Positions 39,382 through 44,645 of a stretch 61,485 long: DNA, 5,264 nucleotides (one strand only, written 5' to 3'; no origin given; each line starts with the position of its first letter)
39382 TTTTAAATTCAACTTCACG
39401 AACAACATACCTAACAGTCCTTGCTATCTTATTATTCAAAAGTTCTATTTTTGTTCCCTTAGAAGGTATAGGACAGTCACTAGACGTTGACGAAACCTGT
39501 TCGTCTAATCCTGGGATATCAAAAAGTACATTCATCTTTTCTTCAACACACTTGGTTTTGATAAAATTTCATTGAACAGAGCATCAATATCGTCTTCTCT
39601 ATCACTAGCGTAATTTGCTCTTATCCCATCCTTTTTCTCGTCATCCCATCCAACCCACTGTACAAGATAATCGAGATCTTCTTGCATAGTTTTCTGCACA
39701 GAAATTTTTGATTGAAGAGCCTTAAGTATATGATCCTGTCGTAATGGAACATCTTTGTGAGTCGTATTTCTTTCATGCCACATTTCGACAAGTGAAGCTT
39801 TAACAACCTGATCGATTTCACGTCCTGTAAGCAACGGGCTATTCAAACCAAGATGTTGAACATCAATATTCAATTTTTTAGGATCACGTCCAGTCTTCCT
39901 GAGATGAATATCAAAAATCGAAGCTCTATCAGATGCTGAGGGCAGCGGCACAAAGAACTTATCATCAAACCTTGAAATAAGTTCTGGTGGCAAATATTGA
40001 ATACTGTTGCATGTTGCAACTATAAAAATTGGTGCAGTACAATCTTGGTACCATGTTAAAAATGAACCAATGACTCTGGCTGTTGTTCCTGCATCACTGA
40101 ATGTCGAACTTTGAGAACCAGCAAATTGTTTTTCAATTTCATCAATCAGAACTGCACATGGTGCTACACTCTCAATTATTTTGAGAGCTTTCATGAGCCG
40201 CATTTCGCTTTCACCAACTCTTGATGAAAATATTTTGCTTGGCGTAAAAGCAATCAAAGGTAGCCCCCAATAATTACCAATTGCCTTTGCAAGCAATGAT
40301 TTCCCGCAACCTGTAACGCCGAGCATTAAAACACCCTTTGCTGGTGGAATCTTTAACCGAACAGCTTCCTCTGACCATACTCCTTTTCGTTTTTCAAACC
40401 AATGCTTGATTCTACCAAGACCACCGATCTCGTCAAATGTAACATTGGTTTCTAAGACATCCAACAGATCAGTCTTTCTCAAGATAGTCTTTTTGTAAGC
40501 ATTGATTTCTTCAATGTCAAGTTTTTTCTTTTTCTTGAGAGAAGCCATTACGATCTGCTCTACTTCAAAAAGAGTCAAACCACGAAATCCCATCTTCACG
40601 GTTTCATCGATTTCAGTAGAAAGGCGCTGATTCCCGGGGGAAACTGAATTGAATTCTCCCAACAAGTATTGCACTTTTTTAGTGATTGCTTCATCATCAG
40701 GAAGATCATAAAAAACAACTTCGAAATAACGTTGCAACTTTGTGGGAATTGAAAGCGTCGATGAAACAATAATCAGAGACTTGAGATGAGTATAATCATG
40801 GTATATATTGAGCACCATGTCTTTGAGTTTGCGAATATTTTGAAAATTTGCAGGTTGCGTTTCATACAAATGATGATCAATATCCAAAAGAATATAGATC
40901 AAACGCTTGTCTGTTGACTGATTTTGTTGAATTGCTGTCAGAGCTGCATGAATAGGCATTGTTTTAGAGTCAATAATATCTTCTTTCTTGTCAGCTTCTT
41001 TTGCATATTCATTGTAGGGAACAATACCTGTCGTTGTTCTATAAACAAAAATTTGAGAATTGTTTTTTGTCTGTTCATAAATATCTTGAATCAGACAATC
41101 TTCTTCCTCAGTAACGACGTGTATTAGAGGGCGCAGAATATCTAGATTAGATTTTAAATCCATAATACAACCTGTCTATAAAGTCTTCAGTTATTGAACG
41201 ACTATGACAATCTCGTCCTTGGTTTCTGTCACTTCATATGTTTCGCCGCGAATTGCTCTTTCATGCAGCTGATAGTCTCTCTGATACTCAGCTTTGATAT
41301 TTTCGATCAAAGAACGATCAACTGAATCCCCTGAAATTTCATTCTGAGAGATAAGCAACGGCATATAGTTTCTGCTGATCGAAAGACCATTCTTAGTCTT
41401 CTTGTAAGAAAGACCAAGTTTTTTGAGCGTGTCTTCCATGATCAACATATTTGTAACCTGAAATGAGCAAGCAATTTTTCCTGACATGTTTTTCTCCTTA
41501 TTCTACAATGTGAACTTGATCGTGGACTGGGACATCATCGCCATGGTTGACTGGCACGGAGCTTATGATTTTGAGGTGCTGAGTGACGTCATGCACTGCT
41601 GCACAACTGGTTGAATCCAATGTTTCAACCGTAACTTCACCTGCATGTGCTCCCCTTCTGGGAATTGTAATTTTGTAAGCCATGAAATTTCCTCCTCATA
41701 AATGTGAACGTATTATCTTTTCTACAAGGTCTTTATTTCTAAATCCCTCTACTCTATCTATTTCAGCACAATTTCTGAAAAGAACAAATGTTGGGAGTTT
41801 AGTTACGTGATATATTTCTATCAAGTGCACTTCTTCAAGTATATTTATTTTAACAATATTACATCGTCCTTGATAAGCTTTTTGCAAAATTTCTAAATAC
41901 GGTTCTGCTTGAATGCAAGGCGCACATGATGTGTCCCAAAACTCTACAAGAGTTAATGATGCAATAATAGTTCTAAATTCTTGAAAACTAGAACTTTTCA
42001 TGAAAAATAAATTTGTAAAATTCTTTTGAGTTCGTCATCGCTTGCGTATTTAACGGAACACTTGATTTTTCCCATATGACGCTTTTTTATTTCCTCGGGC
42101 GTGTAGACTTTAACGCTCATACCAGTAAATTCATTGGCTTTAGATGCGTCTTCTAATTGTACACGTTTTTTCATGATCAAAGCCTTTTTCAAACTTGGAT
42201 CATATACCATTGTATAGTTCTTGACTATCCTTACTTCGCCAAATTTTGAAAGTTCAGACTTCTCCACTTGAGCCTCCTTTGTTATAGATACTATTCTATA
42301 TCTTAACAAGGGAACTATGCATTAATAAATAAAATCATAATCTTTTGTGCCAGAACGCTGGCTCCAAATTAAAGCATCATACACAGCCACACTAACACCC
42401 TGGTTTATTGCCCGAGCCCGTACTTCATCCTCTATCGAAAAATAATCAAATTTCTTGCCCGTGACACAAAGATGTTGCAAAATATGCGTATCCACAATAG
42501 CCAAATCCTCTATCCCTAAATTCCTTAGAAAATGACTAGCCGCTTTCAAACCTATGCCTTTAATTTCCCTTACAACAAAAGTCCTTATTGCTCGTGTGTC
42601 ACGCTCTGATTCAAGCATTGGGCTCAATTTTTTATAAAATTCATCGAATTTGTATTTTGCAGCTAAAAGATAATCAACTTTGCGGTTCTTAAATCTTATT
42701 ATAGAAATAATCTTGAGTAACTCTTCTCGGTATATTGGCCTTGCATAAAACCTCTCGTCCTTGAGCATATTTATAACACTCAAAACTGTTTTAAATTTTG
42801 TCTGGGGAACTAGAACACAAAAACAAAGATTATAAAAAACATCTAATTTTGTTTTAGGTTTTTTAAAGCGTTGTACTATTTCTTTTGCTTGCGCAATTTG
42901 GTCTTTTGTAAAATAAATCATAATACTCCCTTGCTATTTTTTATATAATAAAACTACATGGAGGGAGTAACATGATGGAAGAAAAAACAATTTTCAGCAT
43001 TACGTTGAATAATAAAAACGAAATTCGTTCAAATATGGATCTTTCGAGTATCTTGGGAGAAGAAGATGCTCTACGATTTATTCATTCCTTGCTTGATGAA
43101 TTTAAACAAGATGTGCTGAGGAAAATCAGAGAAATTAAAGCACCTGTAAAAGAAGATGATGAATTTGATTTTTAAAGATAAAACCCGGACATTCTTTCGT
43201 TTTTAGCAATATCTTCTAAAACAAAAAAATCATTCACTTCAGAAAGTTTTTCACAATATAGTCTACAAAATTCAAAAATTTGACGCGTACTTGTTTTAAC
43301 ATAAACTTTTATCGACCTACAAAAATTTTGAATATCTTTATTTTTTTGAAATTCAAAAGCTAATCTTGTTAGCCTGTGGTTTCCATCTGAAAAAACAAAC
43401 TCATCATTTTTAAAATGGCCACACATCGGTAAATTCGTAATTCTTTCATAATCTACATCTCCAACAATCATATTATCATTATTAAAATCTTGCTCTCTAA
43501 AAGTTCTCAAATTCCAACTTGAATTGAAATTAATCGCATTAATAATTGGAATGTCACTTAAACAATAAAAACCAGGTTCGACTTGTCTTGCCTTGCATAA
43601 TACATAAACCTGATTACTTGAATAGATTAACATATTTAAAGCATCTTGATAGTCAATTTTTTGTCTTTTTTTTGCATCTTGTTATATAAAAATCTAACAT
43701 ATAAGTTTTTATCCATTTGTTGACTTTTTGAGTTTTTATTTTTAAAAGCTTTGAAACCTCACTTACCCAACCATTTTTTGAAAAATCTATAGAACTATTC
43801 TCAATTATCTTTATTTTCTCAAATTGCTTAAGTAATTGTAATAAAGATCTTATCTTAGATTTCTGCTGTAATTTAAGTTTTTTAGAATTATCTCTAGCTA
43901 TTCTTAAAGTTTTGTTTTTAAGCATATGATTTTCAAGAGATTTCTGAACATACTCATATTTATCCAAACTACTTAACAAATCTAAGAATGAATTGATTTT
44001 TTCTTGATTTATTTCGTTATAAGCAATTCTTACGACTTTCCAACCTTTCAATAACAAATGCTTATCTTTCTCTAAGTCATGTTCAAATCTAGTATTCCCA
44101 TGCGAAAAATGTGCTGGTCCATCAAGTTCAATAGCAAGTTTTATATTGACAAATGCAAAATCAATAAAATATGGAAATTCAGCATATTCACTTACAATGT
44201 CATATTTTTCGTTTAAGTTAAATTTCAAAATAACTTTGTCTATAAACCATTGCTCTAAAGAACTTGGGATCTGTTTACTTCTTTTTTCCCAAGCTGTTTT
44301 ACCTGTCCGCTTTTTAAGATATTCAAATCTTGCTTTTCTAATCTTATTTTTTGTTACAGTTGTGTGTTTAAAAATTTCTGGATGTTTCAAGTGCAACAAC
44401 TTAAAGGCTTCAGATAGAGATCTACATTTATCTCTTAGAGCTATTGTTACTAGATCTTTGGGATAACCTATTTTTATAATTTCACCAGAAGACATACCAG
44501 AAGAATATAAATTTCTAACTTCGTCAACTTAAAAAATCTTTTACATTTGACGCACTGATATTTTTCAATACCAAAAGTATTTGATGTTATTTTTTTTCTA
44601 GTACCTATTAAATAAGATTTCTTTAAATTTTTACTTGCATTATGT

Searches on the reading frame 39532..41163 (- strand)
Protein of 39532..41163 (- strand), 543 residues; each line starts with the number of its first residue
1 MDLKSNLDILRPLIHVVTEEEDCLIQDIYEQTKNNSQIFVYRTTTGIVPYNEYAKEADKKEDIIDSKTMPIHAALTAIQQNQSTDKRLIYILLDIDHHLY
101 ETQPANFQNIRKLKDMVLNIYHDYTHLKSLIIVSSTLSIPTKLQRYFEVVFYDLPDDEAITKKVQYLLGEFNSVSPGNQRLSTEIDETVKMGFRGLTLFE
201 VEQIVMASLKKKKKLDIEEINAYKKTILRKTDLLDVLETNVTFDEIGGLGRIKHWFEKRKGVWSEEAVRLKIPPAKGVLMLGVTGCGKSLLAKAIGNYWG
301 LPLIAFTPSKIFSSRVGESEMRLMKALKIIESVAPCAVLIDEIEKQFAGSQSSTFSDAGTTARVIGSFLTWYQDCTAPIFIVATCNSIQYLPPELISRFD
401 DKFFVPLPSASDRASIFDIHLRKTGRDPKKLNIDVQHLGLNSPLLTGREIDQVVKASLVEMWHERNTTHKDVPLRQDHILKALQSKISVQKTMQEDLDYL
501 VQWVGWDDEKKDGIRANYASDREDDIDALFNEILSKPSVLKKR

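Call 75: search_protein_families(library=pfam, proteins=[window:39532-41163:-], max_evalue=0.001)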
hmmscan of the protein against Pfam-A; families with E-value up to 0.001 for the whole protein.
window:39532-41163:- (543 aa): 1 family
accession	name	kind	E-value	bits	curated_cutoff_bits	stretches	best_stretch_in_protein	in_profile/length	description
PF00004.35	AAA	-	9.2e-23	81.6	21.2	1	278-407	1-131/131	ATPase family associated with various cellular activities (AAA)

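Call 76: search_protein_families(library=phrogs, proteins=[window:39532-41163:-], max_evalue=0.001)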
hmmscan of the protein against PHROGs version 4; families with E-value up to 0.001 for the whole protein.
window:39532-41163:- (543 aa): 5 families
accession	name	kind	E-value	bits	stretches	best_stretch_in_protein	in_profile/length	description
phrog_8638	-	unknown function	3.5e-90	304.2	1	12-503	34-530/568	-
phrog_10401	-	other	2.8e-31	109.9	1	274-469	459-647/667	ATPase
phrog_3757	-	unknown function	4.8e-25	89.7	1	266-486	117-327/367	-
phrog_9172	-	unknown function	3.8e-19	69.9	1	273-433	105-270/509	-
phrog_30773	-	unknown function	1.1e-11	44.8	1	271-489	194-414/666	-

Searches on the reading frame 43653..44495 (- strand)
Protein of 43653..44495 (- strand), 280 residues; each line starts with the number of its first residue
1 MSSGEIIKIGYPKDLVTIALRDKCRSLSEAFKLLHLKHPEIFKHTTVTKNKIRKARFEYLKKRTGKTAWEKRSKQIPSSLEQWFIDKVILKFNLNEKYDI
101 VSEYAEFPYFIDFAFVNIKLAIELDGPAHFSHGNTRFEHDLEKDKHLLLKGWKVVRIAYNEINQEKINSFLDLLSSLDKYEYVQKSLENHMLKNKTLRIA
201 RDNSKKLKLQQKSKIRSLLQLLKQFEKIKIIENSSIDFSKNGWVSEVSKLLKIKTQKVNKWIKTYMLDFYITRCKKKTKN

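Call 76: search_protein_families(library=phrogs, proteins=[window:43653-44495:-], max_evalue=0.001)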
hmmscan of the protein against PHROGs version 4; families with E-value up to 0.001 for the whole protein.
window:43653-44495:- (280 aa): 3 families
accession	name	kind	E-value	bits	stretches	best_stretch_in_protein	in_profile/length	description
phrog_503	-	unknown function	0.00012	22.8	0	109-171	61-126/144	-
phrog_16521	-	unknown function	0.00039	21.7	0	194-267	97-166/178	-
phrog_9529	-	unknown function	0.00069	20.4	1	108-179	123-195/247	-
